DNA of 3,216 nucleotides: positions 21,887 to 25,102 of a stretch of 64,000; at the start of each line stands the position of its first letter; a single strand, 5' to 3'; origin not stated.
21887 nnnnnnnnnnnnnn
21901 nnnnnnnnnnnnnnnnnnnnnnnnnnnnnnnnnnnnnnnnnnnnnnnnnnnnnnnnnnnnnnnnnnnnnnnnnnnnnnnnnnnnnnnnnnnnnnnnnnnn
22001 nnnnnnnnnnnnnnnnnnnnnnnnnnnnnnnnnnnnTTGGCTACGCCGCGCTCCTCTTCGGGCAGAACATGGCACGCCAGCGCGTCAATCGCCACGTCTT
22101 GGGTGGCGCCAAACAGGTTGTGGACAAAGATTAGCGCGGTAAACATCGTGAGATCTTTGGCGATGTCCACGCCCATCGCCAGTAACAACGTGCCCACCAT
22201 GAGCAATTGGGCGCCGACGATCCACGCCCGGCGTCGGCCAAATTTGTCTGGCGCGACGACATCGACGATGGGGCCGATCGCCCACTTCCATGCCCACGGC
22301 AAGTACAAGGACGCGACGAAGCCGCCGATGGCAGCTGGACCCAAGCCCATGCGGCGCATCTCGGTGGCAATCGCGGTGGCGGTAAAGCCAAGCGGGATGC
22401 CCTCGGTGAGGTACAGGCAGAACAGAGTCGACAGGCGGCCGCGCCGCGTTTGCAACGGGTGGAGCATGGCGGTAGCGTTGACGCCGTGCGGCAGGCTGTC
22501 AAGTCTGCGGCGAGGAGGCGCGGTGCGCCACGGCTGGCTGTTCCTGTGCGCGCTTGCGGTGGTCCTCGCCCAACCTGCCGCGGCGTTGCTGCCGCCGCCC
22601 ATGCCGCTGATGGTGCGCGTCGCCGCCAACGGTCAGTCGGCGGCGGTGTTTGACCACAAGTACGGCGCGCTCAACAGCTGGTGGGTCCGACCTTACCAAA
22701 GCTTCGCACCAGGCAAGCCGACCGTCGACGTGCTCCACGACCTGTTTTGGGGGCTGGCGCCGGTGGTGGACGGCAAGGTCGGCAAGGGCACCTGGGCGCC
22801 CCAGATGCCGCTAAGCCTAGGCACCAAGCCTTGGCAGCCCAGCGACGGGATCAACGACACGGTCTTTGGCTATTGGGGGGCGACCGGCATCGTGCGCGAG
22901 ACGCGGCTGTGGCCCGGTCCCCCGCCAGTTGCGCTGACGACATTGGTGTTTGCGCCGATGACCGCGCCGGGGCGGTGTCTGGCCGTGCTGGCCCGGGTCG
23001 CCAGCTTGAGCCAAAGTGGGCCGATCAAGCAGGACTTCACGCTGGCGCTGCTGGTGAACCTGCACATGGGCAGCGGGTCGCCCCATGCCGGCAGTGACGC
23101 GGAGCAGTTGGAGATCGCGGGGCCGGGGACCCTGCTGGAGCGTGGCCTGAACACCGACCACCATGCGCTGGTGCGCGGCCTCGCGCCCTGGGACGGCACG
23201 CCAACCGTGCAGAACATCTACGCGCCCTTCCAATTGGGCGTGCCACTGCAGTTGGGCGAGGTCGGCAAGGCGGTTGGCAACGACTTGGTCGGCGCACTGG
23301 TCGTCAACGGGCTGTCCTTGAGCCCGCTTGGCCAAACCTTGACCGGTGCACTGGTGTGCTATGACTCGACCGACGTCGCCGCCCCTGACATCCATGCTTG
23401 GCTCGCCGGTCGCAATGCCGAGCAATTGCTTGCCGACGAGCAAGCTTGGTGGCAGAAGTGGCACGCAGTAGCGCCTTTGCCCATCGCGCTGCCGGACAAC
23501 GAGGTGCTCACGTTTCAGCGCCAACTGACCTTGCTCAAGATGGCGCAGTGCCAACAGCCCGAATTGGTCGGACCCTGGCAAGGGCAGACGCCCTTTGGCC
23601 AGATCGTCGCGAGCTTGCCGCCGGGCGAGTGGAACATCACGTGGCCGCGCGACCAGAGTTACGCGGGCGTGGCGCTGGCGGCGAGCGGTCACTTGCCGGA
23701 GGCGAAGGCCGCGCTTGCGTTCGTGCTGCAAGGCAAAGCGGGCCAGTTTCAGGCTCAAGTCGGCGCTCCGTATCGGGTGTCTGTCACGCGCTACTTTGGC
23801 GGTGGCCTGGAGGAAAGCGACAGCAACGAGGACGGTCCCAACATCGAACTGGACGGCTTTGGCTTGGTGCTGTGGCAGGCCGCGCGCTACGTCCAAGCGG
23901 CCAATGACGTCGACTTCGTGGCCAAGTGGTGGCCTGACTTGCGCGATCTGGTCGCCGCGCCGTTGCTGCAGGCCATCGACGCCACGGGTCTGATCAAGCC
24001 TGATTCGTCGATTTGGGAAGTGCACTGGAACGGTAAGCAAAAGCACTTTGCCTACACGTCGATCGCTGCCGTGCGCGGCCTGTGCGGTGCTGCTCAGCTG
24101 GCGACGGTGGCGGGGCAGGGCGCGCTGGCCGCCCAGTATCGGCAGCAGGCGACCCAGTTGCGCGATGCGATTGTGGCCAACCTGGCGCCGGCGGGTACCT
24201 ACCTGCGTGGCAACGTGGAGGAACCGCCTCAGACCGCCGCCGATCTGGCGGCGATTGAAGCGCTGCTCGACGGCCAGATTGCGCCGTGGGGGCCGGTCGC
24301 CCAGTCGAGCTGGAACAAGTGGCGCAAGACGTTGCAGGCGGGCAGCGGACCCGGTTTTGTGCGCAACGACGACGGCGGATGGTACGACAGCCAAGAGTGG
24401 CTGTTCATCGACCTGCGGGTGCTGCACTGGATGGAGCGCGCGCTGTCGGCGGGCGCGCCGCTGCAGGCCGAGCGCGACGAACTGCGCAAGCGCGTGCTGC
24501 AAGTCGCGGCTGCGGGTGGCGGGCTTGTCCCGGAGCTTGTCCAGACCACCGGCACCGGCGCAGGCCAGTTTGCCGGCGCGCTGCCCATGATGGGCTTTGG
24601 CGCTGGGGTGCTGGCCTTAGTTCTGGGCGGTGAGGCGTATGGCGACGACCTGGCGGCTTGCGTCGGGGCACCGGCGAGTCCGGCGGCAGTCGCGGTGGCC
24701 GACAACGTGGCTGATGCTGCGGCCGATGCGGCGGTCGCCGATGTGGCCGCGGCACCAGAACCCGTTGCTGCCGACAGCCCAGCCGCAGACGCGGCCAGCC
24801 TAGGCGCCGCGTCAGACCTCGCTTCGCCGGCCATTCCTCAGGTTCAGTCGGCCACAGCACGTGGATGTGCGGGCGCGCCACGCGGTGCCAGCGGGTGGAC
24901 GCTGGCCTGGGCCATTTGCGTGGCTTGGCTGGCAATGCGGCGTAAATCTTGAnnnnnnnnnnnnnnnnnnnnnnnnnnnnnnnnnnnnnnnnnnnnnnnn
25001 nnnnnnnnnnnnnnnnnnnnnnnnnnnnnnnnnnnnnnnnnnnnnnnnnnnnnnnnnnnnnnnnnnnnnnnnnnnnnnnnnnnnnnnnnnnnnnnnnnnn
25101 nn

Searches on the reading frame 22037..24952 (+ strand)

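Call 13: search_protein_families(library=pfam, proteins=[window:22037-24952:+], max_evalue=0.01)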
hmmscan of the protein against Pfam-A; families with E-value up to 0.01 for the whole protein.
window:22037-24952:+ (971 aa): 1 family
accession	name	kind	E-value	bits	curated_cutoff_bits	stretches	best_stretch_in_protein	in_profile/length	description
PF00723.27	Glyco_hydro_15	-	3.6e-10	39.8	22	1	521-726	24-235/427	Glycosyl hydrolases family 15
